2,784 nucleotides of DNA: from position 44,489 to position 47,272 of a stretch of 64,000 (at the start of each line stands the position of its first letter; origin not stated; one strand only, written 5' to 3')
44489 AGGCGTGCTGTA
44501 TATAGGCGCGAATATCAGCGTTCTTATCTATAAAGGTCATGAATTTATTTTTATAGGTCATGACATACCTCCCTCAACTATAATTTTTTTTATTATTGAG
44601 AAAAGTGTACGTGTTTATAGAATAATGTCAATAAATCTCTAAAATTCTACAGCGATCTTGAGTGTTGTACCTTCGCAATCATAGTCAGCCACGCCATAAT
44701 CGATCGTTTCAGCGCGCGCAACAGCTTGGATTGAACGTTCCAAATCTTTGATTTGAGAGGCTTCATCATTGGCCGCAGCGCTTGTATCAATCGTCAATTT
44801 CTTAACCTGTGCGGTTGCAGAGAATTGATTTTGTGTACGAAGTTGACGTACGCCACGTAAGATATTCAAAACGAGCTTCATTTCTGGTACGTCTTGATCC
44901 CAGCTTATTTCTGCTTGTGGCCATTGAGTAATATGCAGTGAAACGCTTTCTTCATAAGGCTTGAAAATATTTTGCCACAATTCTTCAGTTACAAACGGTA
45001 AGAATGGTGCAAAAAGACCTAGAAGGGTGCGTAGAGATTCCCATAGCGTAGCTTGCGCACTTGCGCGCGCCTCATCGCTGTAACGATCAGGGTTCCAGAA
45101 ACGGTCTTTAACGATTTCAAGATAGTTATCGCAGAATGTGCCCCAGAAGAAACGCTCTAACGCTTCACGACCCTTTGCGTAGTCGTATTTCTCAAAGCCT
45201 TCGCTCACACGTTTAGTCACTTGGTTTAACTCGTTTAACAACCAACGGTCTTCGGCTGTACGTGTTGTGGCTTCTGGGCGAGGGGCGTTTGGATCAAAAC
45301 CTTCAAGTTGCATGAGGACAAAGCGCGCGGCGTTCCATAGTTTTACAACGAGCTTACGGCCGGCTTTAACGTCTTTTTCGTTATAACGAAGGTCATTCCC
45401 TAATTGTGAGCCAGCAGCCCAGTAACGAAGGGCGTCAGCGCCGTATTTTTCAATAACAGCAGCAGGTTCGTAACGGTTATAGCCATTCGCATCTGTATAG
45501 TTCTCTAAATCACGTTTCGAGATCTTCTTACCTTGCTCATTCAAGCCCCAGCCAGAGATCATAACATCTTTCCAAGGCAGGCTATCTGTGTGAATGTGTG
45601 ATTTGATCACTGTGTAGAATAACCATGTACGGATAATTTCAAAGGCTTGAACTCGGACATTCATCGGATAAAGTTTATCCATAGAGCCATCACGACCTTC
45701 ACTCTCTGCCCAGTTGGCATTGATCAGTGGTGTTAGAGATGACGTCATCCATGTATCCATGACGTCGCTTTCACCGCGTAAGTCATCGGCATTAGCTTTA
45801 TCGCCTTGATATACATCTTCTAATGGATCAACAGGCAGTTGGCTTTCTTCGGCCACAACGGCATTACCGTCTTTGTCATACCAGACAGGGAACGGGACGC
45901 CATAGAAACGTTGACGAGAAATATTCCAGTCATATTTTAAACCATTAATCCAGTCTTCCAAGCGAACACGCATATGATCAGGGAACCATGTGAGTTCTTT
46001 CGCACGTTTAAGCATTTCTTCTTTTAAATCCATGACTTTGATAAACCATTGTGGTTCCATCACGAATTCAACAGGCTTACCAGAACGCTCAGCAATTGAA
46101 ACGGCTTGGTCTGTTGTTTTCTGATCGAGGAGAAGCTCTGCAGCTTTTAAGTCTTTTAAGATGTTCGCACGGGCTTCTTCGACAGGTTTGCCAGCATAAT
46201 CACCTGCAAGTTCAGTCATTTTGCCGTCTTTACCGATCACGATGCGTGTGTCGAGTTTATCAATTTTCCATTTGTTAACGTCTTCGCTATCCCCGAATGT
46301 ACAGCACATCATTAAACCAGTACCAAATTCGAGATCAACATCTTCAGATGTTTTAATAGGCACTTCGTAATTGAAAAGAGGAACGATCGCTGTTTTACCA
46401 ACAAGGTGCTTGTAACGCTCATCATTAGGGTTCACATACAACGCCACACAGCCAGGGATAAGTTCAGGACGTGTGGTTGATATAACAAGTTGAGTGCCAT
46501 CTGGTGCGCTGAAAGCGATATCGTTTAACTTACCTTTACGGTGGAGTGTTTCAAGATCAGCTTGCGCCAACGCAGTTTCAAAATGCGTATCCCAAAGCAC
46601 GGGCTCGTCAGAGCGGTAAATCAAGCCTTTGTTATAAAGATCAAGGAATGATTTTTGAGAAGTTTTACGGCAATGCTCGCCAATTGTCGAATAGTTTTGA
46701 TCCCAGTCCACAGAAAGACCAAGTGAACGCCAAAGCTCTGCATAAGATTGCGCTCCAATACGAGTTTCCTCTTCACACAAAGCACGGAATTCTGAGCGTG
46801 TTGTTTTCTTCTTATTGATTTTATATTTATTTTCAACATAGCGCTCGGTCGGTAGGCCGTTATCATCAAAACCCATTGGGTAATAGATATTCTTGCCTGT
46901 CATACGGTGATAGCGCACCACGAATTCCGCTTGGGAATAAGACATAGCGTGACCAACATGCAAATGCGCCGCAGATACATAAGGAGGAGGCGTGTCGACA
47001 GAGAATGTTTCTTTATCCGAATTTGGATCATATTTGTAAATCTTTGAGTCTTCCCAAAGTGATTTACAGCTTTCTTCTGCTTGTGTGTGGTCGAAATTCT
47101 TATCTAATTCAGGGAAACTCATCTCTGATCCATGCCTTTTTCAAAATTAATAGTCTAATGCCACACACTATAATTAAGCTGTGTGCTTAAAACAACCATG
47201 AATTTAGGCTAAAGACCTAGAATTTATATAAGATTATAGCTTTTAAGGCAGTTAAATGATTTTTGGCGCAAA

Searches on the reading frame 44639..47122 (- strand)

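Call 29: search_protein_families(library=pfam, proteins=[window:44639-47122:-], max_evalue=0.01)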
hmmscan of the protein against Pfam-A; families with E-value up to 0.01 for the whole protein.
window:44639-47122:- (827 aa): 4 families
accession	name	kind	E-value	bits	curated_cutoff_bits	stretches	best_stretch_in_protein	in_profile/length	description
PF00133.28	tRNA-synt_1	-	1.3e-84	284.9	22.7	1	21-579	4-412/414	tRNA synthetases class I (I, L, M and V)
PF08264.19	Anticodon_1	-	3.3e-37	128.1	25.1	1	625-774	1-145/148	Anticodon-binding domain of tRNA ligase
PF09334.17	tRNA-synt_1g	-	2.4e-15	56.7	20.1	1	42-188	3-133/391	tRNA synthetases class I (M)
PF13603.12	tRNA-synt_1_2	-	0.0024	17.8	25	1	241-304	85-148/185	Leucyl-tRNA synthetase, editing domain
